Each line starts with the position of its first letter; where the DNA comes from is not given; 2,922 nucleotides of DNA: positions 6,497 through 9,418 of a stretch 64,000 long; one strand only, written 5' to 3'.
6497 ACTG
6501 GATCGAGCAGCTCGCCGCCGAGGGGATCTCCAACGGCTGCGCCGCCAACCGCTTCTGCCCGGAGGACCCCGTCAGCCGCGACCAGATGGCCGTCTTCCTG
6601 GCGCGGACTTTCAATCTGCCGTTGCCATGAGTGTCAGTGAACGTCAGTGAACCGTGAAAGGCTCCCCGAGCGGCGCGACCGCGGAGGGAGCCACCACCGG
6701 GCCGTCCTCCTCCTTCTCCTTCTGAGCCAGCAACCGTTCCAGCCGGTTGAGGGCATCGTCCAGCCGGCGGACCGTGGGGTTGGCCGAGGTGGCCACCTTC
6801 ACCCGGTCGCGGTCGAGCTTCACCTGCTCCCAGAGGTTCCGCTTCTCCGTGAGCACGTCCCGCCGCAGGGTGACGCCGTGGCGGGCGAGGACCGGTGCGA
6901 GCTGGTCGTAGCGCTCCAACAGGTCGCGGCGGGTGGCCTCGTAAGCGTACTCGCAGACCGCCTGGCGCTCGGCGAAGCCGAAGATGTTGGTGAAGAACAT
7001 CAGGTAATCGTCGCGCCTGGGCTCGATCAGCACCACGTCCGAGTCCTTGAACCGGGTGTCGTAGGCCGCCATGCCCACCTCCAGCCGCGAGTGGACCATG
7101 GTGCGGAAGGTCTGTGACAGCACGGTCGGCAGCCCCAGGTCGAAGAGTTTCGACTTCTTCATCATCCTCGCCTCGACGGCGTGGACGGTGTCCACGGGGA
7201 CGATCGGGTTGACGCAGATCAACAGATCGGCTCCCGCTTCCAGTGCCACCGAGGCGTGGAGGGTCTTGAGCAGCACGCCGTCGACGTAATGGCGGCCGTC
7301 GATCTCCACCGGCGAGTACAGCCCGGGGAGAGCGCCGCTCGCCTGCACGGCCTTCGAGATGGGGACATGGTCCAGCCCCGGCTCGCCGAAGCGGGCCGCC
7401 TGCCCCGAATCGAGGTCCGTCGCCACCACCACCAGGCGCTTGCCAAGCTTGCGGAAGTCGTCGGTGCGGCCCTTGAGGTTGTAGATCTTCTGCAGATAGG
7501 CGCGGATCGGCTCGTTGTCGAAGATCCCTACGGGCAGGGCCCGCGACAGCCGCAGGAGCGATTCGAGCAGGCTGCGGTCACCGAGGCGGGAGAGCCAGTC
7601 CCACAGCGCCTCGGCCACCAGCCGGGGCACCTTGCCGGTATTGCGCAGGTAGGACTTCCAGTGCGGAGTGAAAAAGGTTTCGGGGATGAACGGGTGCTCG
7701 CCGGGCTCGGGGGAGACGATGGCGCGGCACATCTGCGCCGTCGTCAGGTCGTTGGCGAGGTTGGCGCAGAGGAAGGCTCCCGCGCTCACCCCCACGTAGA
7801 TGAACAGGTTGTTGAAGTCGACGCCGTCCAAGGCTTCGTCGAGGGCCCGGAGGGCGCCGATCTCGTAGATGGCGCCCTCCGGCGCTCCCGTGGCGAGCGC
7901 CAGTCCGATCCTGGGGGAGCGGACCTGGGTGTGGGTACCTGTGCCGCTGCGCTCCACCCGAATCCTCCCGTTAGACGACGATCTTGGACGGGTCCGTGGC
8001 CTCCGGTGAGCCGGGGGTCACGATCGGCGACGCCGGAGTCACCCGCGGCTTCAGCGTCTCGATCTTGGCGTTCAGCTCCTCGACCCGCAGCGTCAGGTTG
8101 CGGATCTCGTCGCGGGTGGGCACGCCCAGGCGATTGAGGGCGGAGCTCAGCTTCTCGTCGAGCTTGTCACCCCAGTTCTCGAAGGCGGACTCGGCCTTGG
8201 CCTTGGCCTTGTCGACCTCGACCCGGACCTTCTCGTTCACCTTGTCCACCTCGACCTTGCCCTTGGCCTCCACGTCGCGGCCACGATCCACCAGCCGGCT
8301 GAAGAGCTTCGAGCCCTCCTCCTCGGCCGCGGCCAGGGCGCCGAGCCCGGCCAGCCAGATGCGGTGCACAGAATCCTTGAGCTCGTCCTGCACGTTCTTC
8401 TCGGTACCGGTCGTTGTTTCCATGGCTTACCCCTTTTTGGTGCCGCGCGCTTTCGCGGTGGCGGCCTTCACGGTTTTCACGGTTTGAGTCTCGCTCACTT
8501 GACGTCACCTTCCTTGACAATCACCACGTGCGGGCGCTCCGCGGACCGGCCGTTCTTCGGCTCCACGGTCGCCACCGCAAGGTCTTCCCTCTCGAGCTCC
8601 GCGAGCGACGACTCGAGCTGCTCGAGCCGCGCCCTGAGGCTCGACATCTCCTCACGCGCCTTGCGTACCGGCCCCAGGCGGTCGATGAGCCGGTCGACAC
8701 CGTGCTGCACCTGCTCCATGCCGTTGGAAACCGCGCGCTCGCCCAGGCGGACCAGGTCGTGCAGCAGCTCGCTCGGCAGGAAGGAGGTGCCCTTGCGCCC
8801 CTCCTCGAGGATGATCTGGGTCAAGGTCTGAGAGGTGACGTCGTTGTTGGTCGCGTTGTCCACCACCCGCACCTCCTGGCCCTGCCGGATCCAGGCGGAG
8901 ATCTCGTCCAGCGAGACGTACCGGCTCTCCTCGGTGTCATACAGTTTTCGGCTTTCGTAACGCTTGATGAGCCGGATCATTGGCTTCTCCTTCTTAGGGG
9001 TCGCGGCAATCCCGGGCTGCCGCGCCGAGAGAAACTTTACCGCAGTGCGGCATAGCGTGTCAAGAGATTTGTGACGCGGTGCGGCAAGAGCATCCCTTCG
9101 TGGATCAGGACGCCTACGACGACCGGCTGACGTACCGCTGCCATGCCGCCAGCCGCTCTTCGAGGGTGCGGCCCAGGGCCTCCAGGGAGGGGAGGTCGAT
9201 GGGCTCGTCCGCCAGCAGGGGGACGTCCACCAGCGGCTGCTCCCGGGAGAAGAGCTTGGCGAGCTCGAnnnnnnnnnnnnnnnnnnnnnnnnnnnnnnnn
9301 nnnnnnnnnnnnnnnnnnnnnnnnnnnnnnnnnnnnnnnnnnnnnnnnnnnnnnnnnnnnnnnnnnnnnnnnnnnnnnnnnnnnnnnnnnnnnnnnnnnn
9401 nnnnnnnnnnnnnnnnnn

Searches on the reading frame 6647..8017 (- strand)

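Call 72: search_protein_families(library=pfam, proteins=[window:6647-8017:-], max_evalue=0.00001)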
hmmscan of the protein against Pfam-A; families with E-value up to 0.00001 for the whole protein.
window:6647-8017:- (457 aa): 1 family
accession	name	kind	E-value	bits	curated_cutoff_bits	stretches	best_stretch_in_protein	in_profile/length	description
PF01734.28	Patatin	-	7e-20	72.5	27.7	1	41-253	3-185/191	Patatin-like phospholipase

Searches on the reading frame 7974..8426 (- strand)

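Call 72: search_protein_families(library=pfam, proteins=[window:7974-8426:-], max_evalue=0.00001)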
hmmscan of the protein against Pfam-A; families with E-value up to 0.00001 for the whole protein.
window:7974-8426:- (151 aa): 1 family
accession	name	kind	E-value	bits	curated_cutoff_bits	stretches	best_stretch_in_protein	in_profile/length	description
PF05597.16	Phasin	-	3e-32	111.8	28.8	1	9-126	4-125/126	Poly(hydroxyalcanoate) granule associated protein (phasin)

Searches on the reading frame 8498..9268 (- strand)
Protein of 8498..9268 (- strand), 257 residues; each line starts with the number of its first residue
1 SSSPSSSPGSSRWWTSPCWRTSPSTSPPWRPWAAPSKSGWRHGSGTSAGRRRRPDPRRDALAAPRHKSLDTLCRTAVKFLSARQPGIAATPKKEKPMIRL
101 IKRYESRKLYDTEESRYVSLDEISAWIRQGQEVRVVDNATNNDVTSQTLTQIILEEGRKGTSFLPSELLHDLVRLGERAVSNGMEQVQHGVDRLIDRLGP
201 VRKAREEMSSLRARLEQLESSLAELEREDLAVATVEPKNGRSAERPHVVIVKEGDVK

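Call 72: search_protein_families(library=pfam, proteins=[window:8498-9268:-], max_evalue=0.00001)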
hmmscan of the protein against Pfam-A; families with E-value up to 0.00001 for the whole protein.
window:8498-9268:- (257 aa): 1 family
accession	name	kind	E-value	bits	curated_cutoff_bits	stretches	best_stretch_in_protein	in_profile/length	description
PF07879.16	PHB_acc_N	-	2e-25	89.1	25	1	100-159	1-60/61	PHB/PHA accumulation regulator DNA-binding domain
